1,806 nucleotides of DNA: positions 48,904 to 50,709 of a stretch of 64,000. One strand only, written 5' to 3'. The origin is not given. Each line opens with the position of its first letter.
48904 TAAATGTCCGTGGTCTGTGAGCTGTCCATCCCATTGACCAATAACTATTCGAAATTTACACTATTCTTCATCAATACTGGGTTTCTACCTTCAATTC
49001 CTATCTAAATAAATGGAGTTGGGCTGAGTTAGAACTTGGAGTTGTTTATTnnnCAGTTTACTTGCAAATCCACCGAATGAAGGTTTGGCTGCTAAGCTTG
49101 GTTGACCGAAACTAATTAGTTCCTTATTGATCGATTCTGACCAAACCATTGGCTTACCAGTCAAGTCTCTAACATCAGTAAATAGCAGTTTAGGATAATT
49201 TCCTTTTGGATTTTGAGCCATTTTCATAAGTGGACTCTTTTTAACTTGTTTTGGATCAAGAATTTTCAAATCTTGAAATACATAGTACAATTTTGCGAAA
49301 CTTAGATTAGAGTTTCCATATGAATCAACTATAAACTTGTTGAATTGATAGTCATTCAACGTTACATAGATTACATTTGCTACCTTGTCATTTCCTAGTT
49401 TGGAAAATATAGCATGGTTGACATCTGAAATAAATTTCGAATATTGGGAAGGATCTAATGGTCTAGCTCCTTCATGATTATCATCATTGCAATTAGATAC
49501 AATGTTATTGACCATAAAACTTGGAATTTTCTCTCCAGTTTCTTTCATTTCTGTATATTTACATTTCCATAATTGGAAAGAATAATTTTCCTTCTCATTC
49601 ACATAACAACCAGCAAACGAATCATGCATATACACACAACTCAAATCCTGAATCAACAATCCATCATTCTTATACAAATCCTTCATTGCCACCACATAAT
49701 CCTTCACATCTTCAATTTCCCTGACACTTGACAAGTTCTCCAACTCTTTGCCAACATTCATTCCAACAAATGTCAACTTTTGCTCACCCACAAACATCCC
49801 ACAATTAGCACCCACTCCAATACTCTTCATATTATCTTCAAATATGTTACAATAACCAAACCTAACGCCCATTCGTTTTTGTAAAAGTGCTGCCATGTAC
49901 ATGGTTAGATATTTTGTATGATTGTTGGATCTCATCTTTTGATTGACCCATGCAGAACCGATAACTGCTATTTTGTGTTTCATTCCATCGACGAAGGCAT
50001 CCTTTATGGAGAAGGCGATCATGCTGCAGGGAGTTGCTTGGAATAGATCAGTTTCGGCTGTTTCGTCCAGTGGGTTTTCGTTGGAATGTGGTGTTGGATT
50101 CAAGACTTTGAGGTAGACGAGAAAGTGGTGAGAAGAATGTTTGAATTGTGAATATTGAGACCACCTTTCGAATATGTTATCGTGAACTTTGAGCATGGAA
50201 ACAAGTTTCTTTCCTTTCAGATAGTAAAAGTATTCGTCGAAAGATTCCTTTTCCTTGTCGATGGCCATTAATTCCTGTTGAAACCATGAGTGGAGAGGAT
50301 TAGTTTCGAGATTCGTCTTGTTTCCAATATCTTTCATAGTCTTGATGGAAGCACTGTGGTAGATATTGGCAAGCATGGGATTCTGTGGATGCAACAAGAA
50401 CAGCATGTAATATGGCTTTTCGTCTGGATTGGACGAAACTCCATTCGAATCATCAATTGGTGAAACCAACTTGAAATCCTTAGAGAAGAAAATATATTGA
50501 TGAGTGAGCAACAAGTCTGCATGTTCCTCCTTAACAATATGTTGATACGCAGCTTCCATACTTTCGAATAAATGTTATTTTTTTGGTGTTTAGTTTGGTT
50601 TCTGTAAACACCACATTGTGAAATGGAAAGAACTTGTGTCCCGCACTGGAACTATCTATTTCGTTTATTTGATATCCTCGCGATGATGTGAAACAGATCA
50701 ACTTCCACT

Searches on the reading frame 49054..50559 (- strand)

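Call 13: search_protein_families(library=pfam, proteins=[window:49054-50559:-], max_evalue=0.01)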
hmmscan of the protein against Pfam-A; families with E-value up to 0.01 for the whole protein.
window:49054-50559:- (502 aa): 0 families

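Call 54: search_protein_families(library=pfam, proteins=[P0003], max_evalue=1)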
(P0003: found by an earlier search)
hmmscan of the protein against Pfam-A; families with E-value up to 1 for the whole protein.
P0003 (507 aa): 7 families
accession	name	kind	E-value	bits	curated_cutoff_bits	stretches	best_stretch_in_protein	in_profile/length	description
PF12799.13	LRR_4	-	2.6e-06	27.9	27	3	174-205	2-31/44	Leucine Rich repeats (2 copies)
PF23952.1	LRR_EndoS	-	0.0048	17.6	27.9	1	145-205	52-114/116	Endo-beta-N-acetylglucosaminidase EndoS LRR domain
PF25019.1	LRR_R13L1-DRL21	-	0.013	15.9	27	1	275-337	65-122/127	R13L1/DRL21 LRRs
PF24492.1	HEAT_ECM29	-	0.024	15.2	27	1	79-131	37-89/160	Proteasome adapter and scaffold protein ECM29, HEAT-repeat domain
PF21589.2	AP5B1_barrel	-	0.033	14.6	21.9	1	299-349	12-62/71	AP-5 complex subunit beta-1, beta-barrel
PF18046.7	FKBP26_C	-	0.14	12.8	27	0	186-217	3-34/72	FKBP26_C-terminal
PF13516.12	LRR_6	-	0.17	12.4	23.4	0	304-316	3-15/24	Leucine Rich repeat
